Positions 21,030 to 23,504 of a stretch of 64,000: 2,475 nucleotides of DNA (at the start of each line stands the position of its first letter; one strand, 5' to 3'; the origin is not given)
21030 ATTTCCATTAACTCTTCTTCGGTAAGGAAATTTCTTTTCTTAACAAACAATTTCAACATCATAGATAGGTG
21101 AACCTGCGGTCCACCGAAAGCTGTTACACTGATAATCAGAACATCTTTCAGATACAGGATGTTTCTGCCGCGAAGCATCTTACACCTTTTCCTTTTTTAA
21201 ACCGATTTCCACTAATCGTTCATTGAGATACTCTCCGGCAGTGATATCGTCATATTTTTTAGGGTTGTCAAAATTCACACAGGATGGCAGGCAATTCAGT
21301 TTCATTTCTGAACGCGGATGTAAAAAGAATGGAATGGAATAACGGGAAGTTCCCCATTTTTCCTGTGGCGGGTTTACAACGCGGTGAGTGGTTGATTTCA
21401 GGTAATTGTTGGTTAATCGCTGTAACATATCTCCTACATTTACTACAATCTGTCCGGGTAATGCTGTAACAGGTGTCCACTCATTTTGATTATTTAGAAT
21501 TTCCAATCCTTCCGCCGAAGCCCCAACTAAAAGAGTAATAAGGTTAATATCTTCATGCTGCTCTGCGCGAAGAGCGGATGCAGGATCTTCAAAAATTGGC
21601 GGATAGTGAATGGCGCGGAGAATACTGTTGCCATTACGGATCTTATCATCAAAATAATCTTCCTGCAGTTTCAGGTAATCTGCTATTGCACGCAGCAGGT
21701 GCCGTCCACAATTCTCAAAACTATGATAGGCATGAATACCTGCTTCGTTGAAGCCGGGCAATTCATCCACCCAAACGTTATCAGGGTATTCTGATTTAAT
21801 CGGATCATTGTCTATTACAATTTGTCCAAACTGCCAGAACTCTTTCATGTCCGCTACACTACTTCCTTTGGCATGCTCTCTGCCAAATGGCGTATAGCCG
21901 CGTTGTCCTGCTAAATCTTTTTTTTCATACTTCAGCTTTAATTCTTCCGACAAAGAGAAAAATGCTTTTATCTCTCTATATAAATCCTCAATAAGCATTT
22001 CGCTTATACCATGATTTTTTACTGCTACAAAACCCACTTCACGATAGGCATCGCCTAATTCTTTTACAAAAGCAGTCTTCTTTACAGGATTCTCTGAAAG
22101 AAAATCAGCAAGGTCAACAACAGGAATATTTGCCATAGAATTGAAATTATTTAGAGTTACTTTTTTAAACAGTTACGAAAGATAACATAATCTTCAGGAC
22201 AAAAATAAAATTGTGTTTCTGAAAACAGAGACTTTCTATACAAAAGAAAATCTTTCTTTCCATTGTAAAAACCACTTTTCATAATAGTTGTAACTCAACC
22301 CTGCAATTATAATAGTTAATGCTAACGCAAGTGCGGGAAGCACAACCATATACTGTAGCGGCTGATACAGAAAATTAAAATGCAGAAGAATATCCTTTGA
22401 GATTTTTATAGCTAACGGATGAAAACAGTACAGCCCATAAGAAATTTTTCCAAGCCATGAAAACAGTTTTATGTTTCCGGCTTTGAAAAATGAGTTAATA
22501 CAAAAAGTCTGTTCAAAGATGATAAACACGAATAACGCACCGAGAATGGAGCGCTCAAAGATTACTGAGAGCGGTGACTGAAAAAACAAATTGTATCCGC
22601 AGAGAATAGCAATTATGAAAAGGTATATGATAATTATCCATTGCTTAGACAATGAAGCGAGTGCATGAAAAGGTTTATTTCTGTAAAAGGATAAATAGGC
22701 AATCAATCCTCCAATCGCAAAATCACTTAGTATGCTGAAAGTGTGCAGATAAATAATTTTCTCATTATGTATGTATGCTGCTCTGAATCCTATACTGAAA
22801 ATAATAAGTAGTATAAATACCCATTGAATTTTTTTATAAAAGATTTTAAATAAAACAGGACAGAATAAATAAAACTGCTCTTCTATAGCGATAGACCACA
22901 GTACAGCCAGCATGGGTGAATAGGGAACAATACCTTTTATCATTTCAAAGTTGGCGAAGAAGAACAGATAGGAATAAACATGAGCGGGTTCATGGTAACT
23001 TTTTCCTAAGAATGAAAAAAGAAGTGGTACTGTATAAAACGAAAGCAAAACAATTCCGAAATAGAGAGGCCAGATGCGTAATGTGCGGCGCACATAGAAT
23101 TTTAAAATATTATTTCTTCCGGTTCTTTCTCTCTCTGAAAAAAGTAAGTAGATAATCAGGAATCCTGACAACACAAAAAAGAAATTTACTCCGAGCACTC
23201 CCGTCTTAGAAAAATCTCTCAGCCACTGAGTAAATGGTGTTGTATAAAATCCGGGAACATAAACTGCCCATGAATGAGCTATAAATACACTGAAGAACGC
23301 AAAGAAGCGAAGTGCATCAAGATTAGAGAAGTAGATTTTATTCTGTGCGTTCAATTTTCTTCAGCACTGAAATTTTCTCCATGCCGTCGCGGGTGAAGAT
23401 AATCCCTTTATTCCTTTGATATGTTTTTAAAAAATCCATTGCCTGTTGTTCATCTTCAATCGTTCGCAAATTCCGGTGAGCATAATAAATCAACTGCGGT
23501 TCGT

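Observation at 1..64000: Hyper-abundant quasi-palindromic heptamer TGTWACA (often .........) across the window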

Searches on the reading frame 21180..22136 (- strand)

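Call 36: search_protein_families(library=pfam, proteins=[window:21180-22136:-], max_evalue=0.0001)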
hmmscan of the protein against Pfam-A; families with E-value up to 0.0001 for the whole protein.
window:21180-22136:- (318 aa): 2 families
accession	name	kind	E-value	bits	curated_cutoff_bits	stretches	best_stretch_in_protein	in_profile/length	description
PF14226.12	DIOX_N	-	5.3e-29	101.7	27.3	1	4-125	1-117/117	non-haem dioxygenase in morphine synthesis N-terminal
PF03171.26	2OG-FeII_Oxy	-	3.2e-22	79.2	23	1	170-274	2-101/101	2OG-Fe(II) oxygenase superfamily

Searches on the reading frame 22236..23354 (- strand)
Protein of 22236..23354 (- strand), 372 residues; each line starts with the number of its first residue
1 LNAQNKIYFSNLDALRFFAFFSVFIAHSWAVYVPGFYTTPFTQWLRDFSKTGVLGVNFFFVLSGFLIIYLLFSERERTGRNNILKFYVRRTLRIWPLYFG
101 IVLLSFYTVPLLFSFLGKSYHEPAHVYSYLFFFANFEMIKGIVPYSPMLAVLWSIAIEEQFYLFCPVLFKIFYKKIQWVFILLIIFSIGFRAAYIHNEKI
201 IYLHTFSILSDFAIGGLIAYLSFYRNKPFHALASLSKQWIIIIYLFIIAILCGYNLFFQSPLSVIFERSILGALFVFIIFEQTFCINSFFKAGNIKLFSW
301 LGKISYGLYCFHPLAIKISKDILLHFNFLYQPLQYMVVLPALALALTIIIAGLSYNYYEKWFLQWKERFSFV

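Call 36: search_protein_families(library=pfam, proteins=[window:22236-23354:-], max_evalue=0.0001)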
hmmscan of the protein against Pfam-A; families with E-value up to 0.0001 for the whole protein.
window:22236-23354:- (372 aa): 1 family
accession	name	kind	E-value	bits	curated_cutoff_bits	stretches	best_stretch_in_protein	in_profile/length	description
PF01757.29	Acyl_transf_3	-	2.9e-30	105.9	31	1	11-351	3-325/326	Acyltransferase domain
